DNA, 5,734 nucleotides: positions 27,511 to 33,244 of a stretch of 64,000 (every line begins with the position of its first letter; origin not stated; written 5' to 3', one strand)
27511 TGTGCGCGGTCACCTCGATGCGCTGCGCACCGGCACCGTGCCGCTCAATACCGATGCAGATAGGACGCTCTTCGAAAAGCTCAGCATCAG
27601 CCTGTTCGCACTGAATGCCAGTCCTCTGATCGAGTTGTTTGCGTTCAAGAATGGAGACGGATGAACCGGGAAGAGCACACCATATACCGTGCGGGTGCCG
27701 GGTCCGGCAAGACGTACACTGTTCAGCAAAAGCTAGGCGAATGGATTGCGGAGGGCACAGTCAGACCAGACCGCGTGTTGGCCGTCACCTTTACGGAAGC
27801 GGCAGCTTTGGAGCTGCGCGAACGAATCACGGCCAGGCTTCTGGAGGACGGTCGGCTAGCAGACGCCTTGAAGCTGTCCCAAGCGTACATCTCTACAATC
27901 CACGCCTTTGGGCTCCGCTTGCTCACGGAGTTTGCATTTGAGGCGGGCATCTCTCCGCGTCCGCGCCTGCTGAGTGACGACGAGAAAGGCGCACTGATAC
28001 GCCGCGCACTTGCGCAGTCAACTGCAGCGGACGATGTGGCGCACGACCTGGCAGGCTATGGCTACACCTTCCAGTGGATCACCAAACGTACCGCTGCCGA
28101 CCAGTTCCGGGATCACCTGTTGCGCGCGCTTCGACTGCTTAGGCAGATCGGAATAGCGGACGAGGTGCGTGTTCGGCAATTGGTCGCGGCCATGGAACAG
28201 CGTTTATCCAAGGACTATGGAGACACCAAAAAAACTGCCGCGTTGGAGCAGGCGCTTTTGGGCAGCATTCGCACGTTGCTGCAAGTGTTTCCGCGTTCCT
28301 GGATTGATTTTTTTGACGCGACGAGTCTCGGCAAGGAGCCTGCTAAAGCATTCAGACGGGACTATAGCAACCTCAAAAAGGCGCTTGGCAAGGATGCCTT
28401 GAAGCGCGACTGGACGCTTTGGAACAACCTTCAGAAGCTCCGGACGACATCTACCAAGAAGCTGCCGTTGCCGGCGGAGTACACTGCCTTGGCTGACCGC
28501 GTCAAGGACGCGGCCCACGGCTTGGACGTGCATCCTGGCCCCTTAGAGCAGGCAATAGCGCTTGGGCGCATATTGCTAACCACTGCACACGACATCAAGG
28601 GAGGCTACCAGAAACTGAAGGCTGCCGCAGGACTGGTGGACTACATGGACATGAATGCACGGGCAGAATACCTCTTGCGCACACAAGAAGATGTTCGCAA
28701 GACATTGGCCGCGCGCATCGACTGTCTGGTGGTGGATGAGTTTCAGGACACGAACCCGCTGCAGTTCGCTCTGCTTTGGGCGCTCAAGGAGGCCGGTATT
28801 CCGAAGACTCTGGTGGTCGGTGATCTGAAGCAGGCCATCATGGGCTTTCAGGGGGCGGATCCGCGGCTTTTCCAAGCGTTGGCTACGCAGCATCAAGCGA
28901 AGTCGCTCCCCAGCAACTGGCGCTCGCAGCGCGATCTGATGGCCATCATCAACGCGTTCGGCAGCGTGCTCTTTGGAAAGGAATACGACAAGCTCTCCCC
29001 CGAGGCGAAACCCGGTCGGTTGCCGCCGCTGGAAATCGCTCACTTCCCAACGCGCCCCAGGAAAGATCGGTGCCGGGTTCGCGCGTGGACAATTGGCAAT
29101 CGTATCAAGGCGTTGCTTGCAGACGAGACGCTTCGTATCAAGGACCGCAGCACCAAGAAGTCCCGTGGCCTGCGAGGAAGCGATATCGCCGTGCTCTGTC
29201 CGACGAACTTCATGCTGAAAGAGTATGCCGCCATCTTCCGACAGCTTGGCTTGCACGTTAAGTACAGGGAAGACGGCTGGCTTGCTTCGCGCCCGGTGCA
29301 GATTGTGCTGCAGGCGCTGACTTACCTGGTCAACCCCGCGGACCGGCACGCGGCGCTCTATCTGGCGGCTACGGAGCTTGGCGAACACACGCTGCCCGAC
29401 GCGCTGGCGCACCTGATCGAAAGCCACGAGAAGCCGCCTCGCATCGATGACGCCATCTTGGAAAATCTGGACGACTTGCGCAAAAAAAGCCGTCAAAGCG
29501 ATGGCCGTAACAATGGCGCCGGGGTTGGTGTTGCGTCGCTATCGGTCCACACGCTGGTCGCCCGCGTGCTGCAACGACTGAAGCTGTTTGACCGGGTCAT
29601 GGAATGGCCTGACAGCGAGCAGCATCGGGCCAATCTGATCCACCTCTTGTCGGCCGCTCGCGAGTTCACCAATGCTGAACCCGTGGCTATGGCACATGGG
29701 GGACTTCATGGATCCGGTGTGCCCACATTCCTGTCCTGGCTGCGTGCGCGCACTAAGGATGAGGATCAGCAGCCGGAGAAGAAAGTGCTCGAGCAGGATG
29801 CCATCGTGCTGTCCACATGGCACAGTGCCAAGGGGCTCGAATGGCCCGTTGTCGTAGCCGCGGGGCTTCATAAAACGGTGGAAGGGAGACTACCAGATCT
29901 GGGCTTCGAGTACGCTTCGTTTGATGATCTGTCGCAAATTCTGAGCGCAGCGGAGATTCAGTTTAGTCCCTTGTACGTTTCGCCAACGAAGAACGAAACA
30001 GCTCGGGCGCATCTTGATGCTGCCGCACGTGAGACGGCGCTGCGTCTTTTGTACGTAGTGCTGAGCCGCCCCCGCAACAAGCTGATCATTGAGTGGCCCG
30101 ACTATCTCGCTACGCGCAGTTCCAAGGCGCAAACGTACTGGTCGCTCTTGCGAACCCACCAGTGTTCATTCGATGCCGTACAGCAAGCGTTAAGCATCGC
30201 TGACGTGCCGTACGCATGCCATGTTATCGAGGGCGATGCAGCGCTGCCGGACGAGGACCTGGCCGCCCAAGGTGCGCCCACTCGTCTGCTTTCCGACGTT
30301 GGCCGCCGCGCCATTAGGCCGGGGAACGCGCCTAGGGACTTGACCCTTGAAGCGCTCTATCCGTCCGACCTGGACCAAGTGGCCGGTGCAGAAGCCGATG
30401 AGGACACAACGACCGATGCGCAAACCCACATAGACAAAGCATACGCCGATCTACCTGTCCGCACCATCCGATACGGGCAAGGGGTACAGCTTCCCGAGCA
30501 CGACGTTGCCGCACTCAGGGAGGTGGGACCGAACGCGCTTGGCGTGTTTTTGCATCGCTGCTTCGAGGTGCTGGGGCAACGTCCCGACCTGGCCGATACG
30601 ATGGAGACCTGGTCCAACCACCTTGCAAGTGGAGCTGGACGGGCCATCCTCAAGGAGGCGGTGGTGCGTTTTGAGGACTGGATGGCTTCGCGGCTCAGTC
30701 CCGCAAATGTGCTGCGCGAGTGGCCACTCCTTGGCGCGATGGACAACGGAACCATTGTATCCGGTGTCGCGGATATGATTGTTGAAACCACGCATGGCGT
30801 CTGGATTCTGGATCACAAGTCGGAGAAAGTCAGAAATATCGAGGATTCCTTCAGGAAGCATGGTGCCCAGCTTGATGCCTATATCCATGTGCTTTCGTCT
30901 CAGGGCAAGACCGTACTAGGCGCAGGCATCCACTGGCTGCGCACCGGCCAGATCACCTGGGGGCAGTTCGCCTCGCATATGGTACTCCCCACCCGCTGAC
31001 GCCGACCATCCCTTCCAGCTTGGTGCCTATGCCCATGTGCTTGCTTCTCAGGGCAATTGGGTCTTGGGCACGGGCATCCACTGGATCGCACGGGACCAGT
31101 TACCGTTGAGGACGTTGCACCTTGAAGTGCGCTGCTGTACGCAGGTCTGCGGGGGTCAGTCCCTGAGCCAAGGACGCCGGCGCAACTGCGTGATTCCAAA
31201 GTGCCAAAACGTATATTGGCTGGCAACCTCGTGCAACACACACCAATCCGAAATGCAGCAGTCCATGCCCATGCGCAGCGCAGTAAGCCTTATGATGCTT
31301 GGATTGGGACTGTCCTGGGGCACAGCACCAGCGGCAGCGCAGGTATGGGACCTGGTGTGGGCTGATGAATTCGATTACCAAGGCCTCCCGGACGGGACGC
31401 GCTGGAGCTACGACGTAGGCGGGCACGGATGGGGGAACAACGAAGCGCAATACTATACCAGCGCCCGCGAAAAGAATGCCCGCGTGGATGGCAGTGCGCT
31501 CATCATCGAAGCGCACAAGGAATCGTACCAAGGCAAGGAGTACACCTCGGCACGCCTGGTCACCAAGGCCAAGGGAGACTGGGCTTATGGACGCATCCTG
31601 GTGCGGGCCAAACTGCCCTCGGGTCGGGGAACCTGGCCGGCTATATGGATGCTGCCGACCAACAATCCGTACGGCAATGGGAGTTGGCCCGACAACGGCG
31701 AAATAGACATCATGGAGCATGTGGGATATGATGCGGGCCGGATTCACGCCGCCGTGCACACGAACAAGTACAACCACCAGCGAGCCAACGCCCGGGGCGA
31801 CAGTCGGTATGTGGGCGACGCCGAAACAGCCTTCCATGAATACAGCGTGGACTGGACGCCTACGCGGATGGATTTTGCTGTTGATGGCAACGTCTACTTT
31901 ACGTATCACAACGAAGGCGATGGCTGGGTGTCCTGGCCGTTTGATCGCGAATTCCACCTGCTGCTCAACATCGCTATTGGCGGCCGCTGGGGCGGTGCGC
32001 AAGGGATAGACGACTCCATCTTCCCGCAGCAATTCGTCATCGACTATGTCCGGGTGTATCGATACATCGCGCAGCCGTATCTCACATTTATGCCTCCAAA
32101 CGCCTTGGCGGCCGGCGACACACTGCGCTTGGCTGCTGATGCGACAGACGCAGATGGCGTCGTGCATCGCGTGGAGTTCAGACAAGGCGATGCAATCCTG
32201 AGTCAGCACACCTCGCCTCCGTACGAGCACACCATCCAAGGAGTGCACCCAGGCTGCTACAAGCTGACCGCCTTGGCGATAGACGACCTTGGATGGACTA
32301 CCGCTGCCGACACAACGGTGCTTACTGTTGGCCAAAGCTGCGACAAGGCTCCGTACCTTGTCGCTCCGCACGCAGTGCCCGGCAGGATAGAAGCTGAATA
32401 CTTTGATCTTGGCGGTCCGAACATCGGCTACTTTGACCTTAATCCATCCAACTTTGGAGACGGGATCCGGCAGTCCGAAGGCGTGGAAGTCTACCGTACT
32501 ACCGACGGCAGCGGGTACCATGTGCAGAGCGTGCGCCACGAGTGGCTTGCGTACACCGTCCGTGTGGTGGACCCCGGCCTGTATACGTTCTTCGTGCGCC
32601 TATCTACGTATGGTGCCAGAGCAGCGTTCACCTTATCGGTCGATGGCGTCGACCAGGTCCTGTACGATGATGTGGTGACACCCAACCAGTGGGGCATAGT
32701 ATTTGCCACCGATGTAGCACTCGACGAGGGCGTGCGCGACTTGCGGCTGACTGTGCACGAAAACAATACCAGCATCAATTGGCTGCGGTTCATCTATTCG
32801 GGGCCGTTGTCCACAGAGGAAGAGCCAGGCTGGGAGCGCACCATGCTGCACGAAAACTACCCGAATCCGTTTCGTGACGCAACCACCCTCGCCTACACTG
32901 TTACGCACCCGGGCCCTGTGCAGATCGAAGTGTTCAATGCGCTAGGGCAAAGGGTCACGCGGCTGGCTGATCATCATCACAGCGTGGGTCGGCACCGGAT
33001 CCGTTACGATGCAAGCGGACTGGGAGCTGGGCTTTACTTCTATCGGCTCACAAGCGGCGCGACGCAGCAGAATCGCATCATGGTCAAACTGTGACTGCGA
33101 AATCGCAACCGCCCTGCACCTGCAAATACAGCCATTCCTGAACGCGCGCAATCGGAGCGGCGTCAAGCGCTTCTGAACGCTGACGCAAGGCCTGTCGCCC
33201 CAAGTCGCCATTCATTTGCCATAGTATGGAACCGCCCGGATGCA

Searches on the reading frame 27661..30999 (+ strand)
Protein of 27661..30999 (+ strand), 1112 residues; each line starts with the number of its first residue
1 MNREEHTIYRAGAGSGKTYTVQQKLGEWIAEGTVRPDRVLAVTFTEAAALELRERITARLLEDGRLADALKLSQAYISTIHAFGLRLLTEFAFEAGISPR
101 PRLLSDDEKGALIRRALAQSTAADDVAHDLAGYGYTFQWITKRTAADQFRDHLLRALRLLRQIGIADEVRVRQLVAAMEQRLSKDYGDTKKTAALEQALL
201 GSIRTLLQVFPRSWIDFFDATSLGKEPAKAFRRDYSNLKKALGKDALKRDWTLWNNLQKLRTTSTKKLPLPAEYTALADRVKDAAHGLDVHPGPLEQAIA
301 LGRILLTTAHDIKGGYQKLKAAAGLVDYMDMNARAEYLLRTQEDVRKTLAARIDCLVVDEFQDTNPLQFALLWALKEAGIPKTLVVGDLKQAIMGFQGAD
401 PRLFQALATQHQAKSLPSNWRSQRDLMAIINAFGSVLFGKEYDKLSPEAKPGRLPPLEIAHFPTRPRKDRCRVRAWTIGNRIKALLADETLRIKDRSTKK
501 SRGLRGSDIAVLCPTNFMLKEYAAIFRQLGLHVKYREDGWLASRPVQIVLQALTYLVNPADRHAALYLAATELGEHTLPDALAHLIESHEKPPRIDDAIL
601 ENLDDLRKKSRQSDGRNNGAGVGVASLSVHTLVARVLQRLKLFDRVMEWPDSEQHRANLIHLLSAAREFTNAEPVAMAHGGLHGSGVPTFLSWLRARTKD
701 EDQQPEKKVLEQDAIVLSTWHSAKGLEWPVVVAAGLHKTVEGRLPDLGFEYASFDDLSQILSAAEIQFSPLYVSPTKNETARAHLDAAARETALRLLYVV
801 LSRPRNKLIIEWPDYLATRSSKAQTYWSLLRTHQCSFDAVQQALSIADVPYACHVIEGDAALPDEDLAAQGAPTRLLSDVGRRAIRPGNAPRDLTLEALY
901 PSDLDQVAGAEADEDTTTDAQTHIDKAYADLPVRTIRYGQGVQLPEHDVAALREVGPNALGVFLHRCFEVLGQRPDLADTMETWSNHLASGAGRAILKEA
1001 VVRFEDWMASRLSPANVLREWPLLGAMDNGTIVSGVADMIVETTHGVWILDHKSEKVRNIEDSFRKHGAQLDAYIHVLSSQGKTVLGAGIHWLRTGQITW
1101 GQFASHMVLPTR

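Call 15: search_protein_families(library=pfam, proteins=[window:27661-30999:+], max_evalue=0.01)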
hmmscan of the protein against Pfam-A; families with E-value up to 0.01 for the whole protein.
window:27661-30999:+ (1112 aa): 6 families
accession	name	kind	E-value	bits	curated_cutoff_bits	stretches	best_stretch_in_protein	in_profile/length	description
PF00580.27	UvrD-helicase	-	8.3e-45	154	23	1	10-410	19-269/271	UvrD/REP helicase N-terminal domain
PF13245.12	AAA_19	-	4.9e-17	62.8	25.1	1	8-396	15-133/134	AAA domain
PF13361.12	UvrD_C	-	2.4e-11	44.1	25.6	1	417-812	4-347/350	UvrD-like helicase C-terminal domain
PF12705.13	PDDEXK_1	-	1.4e-06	28.9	22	1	942-1085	25-176/247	PD-(D/E)XK nuclease superfamily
PF13604.12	AAA_30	-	7.7e-06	26.2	27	0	6-57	20-67/191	AAA domain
PF13538.12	UvrD_C_2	-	0.00054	20.2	27.4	0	716-734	3-21/52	UvrD-like helicase C-terminal domain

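Call 95: find_encoding_contigs(protein=window:27661-30999:+, flank=10000, max_places=10)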
Protein window:27661-30999:+ (1112 aa): no gene with exactly this product is on record in the collection.

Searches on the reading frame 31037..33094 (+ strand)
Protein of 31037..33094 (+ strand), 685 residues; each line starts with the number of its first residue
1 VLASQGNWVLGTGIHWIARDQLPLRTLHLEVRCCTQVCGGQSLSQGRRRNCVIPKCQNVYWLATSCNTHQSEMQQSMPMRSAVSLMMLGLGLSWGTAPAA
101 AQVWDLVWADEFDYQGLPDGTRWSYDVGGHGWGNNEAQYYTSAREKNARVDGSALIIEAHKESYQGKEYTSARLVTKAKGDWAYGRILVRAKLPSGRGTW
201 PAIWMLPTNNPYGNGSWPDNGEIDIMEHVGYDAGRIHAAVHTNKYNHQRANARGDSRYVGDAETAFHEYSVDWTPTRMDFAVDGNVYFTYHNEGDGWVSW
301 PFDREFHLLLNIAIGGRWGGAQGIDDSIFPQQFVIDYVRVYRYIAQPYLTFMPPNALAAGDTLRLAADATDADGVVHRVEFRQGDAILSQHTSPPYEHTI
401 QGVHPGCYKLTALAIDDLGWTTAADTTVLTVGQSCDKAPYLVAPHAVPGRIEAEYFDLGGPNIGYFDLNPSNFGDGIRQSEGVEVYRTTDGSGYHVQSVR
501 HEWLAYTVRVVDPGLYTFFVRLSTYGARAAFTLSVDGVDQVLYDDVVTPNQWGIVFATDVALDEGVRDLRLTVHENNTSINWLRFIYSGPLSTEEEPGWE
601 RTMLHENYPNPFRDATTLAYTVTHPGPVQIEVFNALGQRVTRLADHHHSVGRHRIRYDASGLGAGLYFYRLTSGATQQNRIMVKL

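Call 15: search_protein_families(library=pfam, proteins=[window:31037-33094:+], max_evalue=0.01)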
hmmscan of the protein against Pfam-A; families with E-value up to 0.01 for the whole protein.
window:31037-33094:+ (685 aa): 6 families
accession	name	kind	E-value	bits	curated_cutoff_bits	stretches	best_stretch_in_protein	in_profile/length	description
PF00722.28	Glyco_hydro_16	-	2.1e-24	86.4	22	1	137-336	3-172/175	Glycosyl hydrolases family 16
PF18962.6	Por_Secre_tail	-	4.7e-08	33.7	27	1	608-682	2-74/75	Secretion system C-terminal sorting domain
PF03422.21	CBM_6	-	4.2e-06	27.5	28.9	1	478-585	6-123/125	Carbohydrate binding module (family 6)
PF17957.7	Big_7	-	5.5e-06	27.4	24.1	1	357-412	14-70/70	Bacterial Ig domain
PF18099.7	CBM_35_2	-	3.5e-05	24.3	23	1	483-583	5-110/112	Carbohydrate binding module (family 35)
PF03935.22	SKN1_KRE6_Sbg1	-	9.9e-05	21.4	30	0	101-206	114-222/501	Beta-glucan synthesis-associated protein SKN1/KRE6/Sbg1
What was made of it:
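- On T9SS type-A cargo: A second CTD-bearing protein (GH16, 31037-33094) in the window suggests the system is in use (call 15).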

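Call 94: find_encoding_contigs(protein=window:31037-33094:+, flank=10000, max_places=10)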
Protein window:31037-33094:+ (685 aa): no gene with exactly this product is on record in the collection.
